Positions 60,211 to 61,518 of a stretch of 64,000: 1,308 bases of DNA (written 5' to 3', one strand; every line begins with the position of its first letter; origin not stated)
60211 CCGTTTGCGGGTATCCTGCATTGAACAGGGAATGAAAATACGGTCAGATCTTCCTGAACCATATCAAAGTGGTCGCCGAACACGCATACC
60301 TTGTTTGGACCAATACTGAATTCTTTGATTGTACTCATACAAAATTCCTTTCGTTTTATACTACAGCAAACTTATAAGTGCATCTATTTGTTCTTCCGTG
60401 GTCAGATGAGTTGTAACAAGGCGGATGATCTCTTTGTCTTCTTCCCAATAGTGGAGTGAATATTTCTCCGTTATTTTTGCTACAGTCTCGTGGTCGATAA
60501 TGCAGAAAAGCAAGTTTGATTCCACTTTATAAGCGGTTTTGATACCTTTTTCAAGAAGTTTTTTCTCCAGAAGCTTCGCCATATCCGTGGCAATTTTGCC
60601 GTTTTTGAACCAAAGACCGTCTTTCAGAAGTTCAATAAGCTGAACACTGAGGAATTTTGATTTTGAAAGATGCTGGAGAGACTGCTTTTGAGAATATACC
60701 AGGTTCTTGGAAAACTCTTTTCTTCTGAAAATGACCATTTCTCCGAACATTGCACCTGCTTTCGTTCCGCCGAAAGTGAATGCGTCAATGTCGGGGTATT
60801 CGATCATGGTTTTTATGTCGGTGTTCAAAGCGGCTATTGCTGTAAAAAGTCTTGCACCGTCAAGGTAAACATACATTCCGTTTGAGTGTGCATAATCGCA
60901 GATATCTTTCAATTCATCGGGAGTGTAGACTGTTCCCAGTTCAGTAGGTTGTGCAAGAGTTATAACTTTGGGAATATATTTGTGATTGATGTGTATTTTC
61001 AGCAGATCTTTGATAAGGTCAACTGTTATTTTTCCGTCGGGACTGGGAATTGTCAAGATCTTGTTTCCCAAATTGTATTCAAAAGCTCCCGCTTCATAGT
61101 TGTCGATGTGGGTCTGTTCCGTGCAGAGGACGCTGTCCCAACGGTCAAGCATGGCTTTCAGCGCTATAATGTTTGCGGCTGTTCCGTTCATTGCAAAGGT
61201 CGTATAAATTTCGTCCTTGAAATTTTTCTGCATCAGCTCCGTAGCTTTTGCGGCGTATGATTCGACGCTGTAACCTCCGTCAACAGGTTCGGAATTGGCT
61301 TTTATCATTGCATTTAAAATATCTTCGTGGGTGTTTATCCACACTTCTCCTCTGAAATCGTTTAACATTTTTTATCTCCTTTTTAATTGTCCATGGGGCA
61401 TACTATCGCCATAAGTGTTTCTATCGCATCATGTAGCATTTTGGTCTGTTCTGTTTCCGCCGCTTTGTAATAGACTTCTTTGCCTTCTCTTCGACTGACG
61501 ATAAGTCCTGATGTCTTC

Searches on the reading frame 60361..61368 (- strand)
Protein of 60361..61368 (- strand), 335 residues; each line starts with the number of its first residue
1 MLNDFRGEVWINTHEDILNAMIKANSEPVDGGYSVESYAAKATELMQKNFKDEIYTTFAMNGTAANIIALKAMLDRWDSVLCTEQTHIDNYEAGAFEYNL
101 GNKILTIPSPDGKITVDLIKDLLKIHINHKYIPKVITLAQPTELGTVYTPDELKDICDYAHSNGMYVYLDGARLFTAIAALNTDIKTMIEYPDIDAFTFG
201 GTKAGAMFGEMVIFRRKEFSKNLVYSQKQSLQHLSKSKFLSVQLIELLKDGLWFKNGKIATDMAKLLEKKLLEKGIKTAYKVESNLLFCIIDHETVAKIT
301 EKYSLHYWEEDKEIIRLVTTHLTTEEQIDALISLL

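Call 54: find_encoding_contigs(protein=window:60361-61368:-, flank=10000, max_places=2)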
Protein window:60361-61368:- (335 aa): 23 contigs read that carry it; 1 place shown.
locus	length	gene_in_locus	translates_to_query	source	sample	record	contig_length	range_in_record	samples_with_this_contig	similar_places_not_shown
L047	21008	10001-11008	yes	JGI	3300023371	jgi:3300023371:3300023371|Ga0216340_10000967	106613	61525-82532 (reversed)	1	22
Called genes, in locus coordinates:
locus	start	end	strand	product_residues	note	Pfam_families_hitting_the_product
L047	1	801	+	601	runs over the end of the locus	PF03553:Na_H_antiporter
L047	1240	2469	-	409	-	PF04542:Sigma70_r2, PF04545:Sigma70_r4, PF08281:Sigma70_r4_2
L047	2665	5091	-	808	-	PF02861:Clp_N, PF23569:NBD_SMAX1 (weak), PF00004:AAA, PF17871:AAA_lid_9, PF02151:UVR (weak), PF07724:AAA_2, PF07728:AAA_5, PF10431:ClpB_D2-small, +7 more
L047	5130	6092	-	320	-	PF00217:ATP-gua_Ptrans, PF27454:McsB_C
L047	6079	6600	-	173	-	PF02151:UVR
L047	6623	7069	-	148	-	PF05848:CtsR, PF17727:CtsR_C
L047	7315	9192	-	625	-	PF00122:E1-E2_ATPase, PF00702:Hydrolase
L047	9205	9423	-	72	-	PF00403:HMA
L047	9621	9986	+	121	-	PF01022:HTH_5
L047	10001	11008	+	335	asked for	PF01212:Beta_elim_lyase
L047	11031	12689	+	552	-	-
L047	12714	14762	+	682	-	PF17678:Glyco_hydro_92N, PF07971:Glyco_hydro_92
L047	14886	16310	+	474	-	-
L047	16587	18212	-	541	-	-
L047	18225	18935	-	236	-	PF00702:Hydrolase, PF13419:HAD_2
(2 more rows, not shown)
